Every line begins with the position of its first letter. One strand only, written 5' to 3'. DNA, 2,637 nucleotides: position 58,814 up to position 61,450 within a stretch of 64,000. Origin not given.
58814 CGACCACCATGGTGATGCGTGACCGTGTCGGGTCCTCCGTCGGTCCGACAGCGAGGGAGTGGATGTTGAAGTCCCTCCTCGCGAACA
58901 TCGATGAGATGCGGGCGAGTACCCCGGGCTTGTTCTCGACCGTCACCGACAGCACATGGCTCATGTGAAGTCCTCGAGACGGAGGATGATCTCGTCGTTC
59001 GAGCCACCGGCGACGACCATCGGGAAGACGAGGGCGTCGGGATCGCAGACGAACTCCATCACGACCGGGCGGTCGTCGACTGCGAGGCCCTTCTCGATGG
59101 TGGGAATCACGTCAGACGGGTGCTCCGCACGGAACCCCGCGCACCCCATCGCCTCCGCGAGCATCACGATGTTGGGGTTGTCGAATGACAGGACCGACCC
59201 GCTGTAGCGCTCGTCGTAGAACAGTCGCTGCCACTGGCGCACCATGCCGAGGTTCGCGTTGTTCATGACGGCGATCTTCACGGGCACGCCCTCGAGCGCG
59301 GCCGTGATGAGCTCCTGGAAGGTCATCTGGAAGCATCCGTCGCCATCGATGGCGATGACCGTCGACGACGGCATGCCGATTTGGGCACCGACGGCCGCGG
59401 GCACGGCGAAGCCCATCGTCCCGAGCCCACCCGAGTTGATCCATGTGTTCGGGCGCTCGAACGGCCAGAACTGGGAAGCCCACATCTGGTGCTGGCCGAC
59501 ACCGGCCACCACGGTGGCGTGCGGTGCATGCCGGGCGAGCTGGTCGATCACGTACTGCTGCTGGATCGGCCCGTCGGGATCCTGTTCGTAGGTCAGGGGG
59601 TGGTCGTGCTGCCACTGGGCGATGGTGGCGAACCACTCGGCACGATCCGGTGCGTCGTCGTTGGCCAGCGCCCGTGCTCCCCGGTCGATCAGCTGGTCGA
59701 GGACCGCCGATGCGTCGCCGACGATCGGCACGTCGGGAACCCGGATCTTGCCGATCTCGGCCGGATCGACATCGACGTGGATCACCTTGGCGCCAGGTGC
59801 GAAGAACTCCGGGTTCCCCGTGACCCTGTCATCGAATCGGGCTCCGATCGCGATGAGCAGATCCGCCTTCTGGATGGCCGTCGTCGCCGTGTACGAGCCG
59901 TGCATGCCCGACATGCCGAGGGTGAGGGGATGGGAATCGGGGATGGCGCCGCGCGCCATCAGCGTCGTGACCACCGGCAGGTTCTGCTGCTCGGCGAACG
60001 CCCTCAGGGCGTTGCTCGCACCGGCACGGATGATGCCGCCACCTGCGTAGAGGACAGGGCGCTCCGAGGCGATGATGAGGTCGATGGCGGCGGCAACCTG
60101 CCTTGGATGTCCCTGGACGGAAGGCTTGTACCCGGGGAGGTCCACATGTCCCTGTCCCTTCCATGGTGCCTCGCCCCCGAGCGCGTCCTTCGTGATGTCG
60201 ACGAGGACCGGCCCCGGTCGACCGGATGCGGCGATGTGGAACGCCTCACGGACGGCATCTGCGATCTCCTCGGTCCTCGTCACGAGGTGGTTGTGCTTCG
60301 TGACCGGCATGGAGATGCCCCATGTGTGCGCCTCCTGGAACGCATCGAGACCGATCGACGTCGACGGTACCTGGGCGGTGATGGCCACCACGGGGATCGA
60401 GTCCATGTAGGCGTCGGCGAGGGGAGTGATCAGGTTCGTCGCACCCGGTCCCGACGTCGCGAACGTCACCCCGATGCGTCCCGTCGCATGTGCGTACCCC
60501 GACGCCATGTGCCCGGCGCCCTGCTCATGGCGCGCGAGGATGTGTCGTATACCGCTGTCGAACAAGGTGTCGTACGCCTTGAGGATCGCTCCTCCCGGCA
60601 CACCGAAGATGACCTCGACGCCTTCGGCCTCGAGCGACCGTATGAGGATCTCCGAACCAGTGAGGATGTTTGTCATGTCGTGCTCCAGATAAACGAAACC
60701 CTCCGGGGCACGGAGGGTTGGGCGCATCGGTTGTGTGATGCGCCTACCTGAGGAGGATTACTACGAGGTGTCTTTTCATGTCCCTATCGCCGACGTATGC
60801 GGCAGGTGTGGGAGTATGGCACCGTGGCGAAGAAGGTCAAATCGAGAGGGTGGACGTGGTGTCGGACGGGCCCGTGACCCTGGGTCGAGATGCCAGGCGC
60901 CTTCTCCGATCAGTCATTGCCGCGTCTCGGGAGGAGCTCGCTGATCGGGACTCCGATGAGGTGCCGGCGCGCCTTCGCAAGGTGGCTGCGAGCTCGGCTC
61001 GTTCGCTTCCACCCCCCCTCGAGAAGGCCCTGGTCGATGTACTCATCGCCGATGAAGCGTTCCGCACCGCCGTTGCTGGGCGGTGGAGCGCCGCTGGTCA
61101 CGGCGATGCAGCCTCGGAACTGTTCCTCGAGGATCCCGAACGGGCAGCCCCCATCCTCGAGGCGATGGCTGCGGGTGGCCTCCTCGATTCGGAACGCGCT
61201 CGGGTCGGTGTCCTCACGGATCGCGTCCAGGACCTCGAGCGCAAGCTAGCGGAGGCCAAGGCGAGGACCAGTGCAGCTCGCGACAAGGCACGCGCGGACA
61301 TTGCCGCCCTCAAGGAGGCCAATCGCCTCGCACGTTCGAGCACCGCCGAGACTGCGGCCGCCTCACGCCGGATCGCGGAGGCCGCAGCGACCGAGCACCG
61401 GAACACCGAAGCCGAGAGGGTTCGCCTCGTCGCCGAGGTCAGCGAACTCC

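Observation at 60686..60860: Leader-peptide attenuator upstream of ilvBNC, overlapping the annotated start of the divergent NYN gene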

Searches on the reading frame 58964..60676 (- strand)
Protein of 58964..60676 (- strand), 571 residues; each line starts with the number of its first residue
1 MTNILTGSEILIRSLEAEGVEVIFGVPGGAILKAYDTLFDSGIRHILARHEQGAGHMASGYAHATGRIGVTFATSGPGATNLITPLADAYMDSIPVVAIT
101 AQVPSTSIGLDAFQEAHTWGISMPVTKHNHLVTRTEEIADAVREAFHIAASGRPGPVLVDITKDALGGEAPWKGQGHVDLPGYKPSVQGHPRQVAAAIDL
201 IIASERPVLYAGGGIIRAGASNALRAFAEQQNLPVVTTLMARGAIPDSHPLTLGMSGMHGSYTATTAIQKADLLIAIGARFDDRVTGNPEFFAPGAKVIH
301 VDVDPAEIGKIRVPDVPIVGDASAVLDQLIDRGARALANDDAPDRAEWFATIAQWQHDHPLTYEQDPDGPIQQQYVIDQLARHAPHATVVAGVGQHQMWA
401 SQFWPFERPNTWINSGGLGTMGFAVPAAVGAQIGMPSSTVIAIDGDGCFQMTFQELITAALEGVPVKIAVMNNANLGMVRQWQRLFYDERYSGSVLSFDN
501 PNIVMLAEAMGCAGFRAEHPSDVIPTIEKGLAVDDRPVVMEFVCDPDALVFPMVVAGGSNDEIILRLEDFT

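Call 6: find_related_loci(query=window:58964-60676:-, collection=genome_contigs, flank=2500)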
Query window:58964-60676:- (571 aa) in genome_contigs; peptide patterns used: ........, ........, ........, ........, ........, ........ (x = any residue, [..] = any of these).
600 stretches matched a pattern (row limit reached: there are more); 595 encode a relative of the query (tblastn E <= 1e-3); the best 80 are kept; 80 distinct loci.
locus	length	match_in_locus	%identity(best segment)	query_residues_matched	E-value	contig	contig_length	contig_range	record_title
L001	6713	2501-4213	80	1-570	0e+0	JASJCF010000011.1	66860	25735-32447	MAG: Acidimicrobiia bacterium isolate MO_140.B29 MO_140.c_373, whole genome shotgun sequence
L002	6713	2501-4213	78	1-570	0e+0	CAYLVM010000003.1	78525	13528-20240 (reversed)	MAG TPA_asm: uncultured Acidimicrobiaceae bacterium isolate SRP128015_co1_239 genome assembly, contig: NODE_149_length_7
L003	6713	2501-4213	76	1-570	0e+0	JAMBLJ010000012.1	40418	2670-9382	MAG: Actinomycetes bacterium isolate H2.bin.90 k83_61299, whole genome shotgun sequence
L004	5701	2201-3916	72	1-571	0e+0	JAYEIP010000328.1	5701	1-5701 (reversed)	MAG: Actinomycetota bacterium isolate MAG188 MAG188_328, whole genome shotgun sequence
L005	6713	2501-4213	72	1-570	0e+0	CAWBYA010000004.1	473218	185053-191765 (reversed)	MAG: uncultured Acidimicrobiia bacterium isolate MFD09779.bin.1.81 genome assembly, contig: contig_33581, whole genome s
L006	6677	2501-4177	67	3-565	0e+0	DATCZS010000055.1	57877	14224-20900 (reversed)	MAG TPA_asm: Acidimicrobiia bacterium isolate SMAG_U76 k141_217798, whole genome shotgun sequence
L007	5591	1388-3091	66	1-570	0e+0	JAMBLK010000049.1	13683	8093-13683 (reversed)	MAG: Actinomycetes bacterium isolate H2.bin.94 k83_205116, whole genome shotgun sequence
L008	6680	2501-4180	66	1-565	0e+0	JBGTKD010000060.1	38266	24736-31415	MAG: Acidimicrobiia bacterium isolate JTS-RE304 k141_5334434, whole genome shotgun sequence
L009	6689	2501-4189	67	5-570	0e+0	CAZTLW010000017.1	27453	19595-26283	MAG TPA_asm: uncultured Acidimicrobiia bacterium isolate SRP332253_co2_220 genome assembly, contig: NODE_1587_length_274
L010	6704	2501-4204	65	1-570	0e+0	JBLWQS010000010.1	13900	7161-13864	MAG: Acidimicrobiia bacterium isolate Y21vigr1_06 NODE_10_length_13900_cov_3.959191, whole genome shotgun sequence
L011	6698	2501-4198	64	6-570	0e+0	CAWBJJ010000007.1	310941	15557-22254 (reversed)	MAG: uncultured Acidobacteriota bacterium isolate MFD02360.bin.2.56 genome assembly, contig: contig_52832, whole genome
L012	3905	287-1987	63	1-570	0e+0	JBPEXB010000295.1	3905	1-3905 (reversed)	MAG: Acidimicrobiia bacterium isolate MAG13 MAG13_MAG13_295, whole genome shotgun sequence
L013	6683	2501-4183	64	1-565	0e+0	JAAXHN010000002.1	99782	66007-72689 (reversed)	MAG: Acidimicrobiia bacterium isolate Plut_88890 unfiltered_Plut_88890_genomic_contig_78183, whole genome shotgun sequen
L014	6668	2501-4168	65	6-565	0e+0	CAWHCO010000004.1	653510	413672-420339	MAG: uncultured bacterium isolate MFD02923.bin.2.53 genome assembly, contig: contig_19527, whole genome shotgun sequence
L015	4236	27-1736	63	2-570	0e+0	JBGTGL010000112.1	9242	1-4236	MAG: Acidimicrobiia bacterium isolate JTS-RE214 k141_4428970, whole genome shotgun sequence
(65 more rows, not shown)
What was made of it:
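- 58961..60676 (-): ilvB (acetolactate synthase large subunit), first gene of ilvB-ilvN-ilvC-leuA-leuB (down to 54754). Homologues align from residue 1 of the 60676 start (call 6).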

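Call 49: search_protein_families(library=ncbifam, proteins=[window:58964-60676:-], max_evalue=0.00001)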
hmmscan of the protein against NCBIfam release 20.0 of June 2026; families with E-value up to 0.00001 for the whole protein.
window:58964-60676:- (571 aa): 53 families (the best 25 are shown)
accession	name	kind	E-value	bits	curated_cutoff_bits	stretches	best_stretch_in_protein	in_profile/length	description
NF005860.0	PRK07789.1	equivalog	1.5e-258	859.2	881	1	3-565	32-599/615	acetolactate synthase large subunit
TIGR00118.1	acolac_lg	equivalog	3.2e-226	752.1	538.35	1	5-565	1-555/557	biosynthetic-type acetolactate synthase large subunit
NF004710.0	PRK06048.1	equivalog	1.3e-218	727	976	1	2-564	5-557/561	acetolactate synthase large subunit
NF005651.0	PRK07418.1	subfamily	2e-199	663.7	942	1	4-564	18-579/617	acetolactate synthase large subunit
NF005824.0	PRK07710.1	equivalog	7e-199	661.9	976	1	3-558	15-562/573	acetolactate synthase large subunit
NF006319.0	PRK08527.1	equivalog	2.8e-190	633.5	905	1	5-567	4-561/565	acetolactate synthase large subunit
NF004919.0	PRK06276.1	equivalog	8.1e-189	628.7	866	1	6-565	2-558/582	acetolactate synthase large subunit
NF006524.0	PRK08978.1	equivalog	1.2e-187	624.6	738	1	6-564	2-544/548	acetolactate synthase 2 catalytic subunit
NF006581.0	PRK09107.1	equivalog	5.5e-185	616.1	974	1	2-566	8-575/595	acetolactate synthase 3 large subunit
NF005058.0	PRK06466.1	equivalog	8.8e-185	615.5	951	1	3-565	2-568/574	acetolactate synthase 3 large subunit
NF005228.0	PRK06725.1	equivalog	9.8e-184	611.7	991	1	4-566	15-567/571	acetolactate synthase large subunit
NF005409.0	PRK06965.1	equivalog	7e-183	609.2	1035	1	5-569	21-586/587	acetolactate synthase 3 catalytic subunit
NF005584.0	PRK07282.1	equivalog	9e-175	582.4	970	1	5-564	10-560/566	acetolactate synthase large subunit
NF006525.0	PRK08979.1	equivalog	2.1e-174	581.1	1084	1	3-565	2-566/572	acetolactate synthase 3 large subunit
NF006016.1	PRK08155.1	equivalog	3.8e-172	573.6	870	1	5-564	3-552/554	acetolactate synthase large subunit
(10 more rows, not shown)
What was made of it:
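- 58961..60676 (-): NCBIfam equivalog hits for all five proteins (call 49).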

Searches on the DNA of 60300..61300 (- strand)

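Call 3: search_rna_families(source=window, start=60300, end=61300, threshold=evalue, max_evalue=10, show_alignments=3)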
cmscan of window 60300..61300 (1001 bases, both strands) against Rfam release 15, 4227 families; matches with E-value up to 10: 2.
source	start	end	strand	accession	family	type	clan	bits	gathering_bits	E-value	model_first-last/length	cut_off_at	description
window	60772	60787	-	RF02098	DGCR5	Gene; lncRNA;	-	15.6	50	5.5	34-49/49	no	DiGeorge syndrome critical region gene 5 conserved region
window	61056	61119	-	RF02347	ar45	Gene; sRNA;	-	12.7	40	8.1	1-148/148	no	Alphaproteobacterial sRNA ar45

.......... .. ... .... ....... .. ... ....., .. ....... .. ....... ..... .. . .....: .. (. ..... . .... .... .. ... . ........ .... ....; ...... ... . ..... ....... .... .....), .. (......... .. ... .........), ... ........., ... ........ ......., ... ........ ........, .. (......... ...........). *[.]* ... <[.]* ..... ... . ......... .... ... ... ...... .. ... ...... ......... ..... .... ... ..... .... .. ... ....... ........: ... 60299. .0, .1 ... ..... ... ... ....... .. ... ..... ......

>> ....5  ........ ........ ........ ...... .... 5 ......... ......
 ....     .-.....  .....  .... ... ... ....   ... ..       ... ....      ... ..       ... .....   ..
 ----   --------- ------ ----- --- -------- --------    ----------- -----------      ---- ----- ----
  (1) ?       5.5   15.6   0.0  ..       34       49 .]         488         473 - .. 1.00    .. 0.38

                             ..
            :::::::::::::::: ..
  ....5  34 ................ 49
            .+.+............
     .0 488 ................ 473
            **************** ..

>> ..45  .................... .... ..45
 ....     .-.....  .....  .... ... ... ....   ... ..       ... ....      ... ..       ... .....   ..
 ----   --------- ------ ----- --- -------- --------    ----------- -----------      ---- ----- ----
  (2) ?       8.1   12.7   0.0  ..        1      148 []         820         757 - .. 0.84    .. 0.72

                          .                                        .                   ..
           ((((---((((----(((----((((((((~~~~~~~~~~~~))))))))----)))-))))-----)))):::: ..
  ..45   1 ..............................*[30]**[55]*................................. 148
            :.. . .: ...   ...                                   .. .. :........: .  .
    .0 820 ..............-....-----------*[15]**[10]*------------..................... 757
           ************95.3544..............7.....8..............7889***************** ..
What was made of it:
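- On Classical (enterobacterial) leader-peptide attenuators: No such hit at E <= 10 (call 3).
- On ilvB-associated riboswitches / T-box: Only two chance-level hits, to unrelated families (call 3).
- There is no Rfam leader-family match (call 3). There is no Rfam match at E <= 10 in 60300-61300 (call 3).
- Tried and rejected: A scan of 60300-61300 at E <= 10 gave only two chance hits, DGCR5 and ar45 (call 3).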

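Call 31: build_rna_model(alignment_id=A1)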
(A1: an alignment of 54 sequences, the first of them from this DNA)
Model R1 built from alignment A1 (54 sequences, 107 columns); structure: RNAalifold consensus.
model positions 86; base pairs 13; branch points 1; effective number of sequences 13.57; information 0.661 bits per position. Calibrated on 0.2 Mb of random sequence (short: E-values are rough).
structure used (alignment columns):
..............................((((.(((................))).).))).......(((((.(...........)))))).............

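Call 32: search_with_rna_model(model_id=R1, source=window, max_evalue=1, show_alignments=2)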
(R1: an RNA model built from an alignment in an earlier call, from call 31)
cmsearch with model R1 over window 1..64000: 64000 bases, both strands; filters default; matches with E-value up to 1: 2.
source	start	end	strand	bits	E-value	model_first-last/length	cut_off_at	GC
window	60689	60770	-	50.3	1.1e-09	1-86/86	no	0.59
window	52884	52946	+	11.7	0.58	1-86/86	no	0.62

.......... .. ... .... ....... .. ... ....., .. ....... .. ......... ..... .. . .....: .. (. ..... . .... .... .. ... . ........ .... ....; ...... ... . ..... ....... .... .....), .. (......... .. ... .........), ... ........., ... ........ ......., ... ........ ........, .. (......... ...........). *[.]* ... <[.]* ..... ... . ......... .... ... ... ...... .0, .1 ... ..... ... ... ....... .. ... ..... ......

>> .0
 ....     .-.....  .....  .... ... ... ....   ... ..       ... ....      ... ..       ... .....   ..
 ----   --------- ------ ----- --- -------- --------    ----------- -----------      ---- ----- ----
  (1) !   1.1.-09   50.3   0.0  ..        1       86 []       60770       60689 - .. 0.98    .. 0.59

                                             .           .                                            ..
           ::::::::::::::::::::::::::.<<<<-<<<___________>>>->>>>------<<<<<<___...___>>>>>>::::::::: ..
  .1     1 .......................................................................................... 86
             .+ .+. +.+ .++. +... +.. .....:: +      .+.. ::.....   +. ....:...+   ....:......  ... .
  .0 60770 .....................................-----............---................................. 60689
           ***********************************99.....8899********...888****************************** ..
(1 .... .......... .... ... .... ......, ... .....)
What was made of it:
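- Checked: It is the only significant hit in the window (call 32).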

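Call 35: search_with_rna_model(model_id=R1, sources=[window, L001, L002, L003, L004, L005, L006, L007, L008, L009, L010, L011, L012, L013, L014, L015, L016, L017, L018, L019, L020, L021, L022, L023, L024, L025, L026, L027, L028, L029, L030, L031, L032, L033, L034, L035, L036, L037, L038, L039, L040, L041, L042, L043, L044, L045, L046, L047, L048, L049, L050, L051, L052, L053, L054, L055, L056, L057, L058, L059, L060, L061, L062, L063, L064, L065, L066, L067, L068, L069, L070, L071, L072, L073, L074, L075, L076, L077, L078, L079, L080], max_evalue=0.01, make_alignment=true)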
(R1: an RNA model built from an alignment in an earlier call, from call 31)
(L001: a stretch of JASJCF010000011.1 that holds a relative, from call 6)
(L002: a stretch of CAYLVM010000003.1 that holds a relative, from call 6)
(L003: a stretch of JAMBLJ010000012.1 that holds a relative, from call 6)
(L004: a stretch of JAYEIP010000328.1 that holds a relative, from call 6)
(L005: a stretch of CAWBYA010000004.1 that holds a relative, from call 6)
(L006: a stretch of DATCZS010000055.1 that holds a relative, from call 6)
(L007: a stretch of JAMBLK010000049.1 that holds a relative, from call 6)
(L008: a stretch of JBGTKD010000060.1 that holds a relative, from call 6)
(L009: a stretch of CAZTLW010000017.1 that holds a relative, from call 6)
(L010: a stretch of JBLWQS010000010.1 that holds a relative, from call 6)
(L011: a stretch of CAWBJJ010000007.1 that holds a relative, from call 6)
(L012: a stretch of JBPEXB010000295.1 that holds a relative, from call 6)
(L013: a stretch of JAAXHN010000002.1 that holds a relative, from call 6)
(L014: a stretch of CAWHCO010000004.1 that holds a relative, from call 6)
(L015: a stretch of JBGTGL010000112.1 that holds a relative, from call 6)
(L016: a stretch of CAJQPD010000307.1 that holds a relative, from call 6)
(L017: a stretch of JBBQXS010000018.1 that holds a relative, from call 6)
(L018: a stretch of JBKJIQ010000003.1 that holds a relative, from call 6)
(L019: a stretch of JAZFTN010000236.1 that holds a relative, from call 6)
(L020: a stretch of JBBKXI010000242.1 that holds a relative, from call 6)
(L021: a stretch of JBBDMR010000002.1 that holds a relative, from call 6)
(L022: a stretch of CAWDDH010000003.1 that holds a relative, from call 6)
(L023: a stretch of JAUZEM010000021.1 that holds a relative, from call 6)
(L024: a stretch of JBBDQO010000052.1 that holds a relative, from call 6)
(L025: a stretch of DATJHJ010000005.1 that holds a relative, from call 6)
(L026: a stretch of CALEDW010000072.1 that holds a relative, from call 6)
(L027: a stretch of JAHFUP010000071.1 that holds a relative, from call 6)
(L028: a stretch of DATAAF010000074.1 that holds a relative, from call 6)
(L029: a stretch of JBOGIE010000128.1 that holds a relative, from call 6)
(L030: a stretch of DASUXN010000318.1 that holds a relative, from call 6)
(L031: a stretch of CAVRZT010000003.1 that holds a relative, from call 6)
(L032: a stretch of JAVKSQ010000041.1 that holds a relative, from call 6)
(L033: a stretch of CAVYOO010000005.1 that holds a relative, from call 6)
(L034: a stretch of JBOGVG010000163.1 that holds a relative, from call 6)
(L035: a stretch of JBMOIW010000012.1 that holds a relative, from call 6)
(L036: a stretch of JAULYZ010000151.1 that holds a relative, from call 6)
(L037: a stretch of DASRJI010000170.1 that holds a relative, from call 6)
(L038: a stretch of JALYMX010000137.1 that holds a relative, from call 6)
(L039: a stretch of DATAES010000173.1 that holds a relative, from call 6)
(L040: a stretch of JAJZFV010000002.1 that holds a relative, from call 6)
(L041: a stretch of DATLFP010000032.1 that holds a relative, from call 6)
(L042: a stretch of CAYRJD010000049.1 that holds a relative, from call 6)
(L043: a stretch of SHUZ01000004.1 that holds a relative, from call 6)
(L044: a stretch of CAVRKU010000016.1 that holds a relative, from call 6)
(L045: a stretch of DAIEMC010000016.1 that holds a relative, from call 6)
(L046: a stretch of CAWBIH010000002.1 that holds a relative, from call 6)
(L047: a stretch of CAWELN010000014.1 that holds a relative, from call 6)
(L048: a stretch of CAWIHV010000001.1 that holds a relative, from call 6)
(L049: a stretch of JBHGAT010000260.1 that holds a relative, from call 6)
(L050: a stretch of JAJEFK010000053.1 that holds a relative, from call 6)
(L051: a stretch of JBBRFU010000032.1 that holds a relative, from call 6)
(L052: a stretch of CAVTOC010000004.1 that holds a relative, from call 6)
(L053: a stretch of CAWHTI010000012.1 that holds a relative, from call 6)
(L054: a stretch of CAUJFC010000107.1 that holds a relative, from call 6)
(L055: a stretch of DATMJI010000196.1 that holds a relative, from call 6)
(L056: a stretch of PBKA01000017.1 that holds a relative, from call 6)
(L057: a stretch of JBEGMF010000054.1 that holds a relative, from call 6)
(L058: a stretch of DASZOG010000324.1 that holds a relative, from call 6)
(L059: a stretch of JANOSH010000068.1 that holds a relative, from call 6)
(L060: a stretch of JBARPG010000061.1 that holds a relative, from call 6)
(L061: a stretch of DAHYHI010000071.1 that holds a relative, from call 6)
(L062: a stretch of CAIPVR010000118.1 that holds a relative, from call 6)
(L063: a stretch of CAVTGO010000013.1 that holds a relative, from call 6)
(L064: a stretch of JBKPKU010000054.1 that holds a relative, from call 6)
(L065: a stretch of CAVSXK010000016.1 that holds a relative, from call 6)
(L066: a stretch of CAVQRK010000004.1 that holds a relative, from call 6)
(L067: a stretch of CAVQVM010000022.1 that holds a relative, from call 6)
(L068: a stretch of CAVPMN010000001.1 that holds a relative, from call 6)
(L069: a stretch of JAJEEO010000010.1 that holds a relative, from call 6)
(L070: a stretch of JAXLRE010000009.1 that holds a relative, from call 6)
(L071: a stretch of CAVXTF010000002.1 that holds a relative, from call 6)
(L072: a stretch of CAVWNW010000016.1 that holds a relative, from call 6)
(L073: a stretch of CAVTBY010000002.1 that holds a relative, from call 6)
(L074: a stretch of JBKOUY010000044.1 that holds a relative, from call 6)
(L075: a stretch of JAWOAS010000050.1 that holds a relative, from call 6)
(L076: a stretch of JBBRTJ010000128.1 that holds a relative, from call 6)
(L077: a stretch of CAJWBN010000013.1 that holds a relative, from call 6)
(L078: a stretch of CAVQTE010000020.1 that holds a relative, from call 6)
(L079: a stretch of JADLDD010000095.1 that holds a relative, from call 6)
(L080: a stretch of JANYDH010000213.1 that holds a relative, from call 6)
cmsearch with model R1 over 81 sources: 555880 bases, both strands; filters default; matches with E-value up to 0.01: 77.
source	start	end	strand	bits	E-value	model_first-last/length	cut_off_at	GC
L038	182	270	+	82.8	4.5e-16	1-86/86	no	0.7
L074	2344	2430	+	76.9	9.4e-15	1-86/86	no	0.67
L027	2377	2462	+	76.5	1.2e-14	1-86/86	no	0.66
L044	2382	2470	+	74.2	3.9e-14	1-86/86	no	0.65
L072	2360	2444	+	74.1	4e-14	1-86/86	no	0.67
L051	2315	2402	+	74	4.3e-14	1-86/86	no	0.69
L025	2372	2453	+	73.3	6.2e-14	1-86/86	no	0.66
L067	2358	2442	+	73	7.2e-14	1-86/86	no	0.66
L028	2369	2455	+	72.8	8.1e-14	1-86/86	no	0.68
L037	2344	2425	+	72.2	1.1e-13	1-86/86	no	0.62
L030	2371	2454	+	71.6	1.5e-13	1-86/86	no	0.63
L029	2354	2440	+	70.9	2.1e-13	1-86/86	no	0.64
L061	2272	2360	+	70.7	2.4e-13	1-86/86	no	0.57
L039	410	496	+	70.2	3.1e-13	1-86/86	no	0.64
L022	2369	2456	+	69.8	3.9e-13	1-86/86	no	0.65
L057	2367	2454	+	68.5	7.6e-13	1-86/86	no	0.67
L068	2367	2455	+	68.3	8.3e-13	1-86/86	no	0.69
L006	2369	2459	+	68.1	9.2e-13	1-86/86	no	0.66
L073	2367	2449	+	65.5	3.6e-12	1-86/86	no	0.63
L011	2396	2476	+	64.6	5.8e-12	1-86/86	no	0.64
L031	2362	2449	+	64.3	6.9e-12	1-86/86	no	0.68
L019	570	649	+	64.3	6.9e-12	1-86/86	no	0.56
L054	2330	2416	+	64.3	6.9e-12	1-86/86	no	0.69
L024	2398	2478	+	63.1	1.3e-11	1-86/86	no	0.62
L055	61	145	+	62.5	1.7e-11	1-86/86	no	0.72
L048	2374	2456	+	62.2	2e-11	1-86/86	no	0.65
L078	2336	2420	+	61.5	2.9e-11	1-86/86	no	0.61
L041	2381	2466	+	60.9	3.9e-11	1-86/86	no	0.66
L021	127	206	+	60.9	3.9e-11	1-86/86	no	0.52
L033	2363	2451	+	60.4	5.2e-11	1-86/86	no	0.64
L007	1289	1374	+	60.4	5.2e-11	1-86/86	no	0.57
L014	2365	2453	+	60.2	5.5e-11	1-86/86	no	0.57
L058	1036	1125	+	59.5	8.1e-11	1-86/86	no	0.67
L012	148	235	+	59.5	8.2e-11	1-86/86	no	0.55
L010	2402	2487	+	59.4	8.7e-11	1-86/86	no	0.55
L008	2358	2451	+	59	1.1e-10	1-86/86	no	0.6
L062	523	611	+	58.7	1.3e-10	1-86/86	no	0.72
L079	2329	2419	+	58.3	1.5e-10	1-86/86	no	0.7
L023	2320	2411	+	57.9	1.9e-10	1-86/86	no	0.68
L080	2328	2411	+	57.8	2e-10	1-86/86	no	0.61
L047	2334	2418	+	57.5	2.4e-10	1-86/86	no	0.65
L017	2380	2475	+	57.1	2.8e-10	1-86/86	no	0.67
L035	1280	1371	+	57.1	2.9e-10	1-86/86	no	0.62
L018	2367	2453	+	56.8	3.4e-10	1-86/86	no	0.61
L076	2365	2450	+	56.4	4e-10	1-86/86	no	0.66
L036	2285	2369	+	55.4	6.7e-10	1-86/86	no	0.71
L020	2387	2471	+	54.5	1.1e-09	1-86/86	no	0.52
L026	680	767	+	54.3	1.2e-09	1-86/86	no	0.73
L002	2402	2484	+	52.7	2.7e-09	1-86/86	no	0.53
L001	2406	2485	+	52.2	3.5e-09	1-86/86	no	0.59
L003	2405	2486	+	51.6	4.9e-09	1-86/86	no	0.52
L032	2357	2442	+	50.9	7.1e-09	1-86/86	no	0.67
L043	2356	2446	+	49.2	1.7e-08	1-86/86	no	0.6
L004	2078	2165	+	48.8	2.1e-08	1-86/86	no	0.55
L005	2389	2474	+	48.4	2.6e-08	1-86/86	no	0.63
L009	2389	2480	+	48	3.2e-08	1-86/86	no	0.65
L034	2023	2117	+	46.9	5.8e-08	1-86/86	no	0.72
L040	2359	2447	+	45.9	9.6e-08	1-86/86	no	0.45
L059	2336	2420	+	44.7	1.8e-07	1-86/86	no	0.65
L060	2373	2459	+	44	2.6e-07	1-86/86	no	0.62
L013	2391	2475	+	44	2.6e-07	1-86/86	no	0.52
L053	2022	2115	+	43.6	3.2e-07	1-86/86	no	0.7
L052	2006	2100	+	42.7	5e-07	1-86/86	no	0.69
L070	2382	2472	+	41.4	1e-06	1-86/86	no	0.43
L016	1367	1456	+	38.6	4.3e-06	1-86/86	no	0.53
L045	2352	2436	+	38.3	5.1e-06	1-86/86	no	0.54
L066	2326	2416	+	37.9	6e-06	1-86/86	no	0.66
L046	2066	2158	+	37.5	7.5e-06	1-86/86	no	0.65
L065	1988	2083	+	35.3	2.4e-05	1-86/86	no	0.71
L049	672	765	+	33.7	5.3e-05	1-86/86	no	0.68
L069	2384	2464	+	33.6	5.7e-05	1-86/86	no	0.67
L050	2415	2480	+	33.5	6e-05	16-86/86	no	0.65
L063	2006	2099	+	33.3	6.7e-05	1-86/86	no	0.73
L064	2003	2098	+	30.8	0.00025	1-86/86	no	0.71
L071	2295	2388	+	26.6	0.0022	1-86/86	no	0.67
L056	2363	2441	+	24.1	0.0082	1-86/86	no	0.58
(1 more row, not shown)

Alignment A2: 77 matches aligned to the model, 133 columns, each read 5' to 3' on its own strand. Consensus structure (alignment columns), stored with it:
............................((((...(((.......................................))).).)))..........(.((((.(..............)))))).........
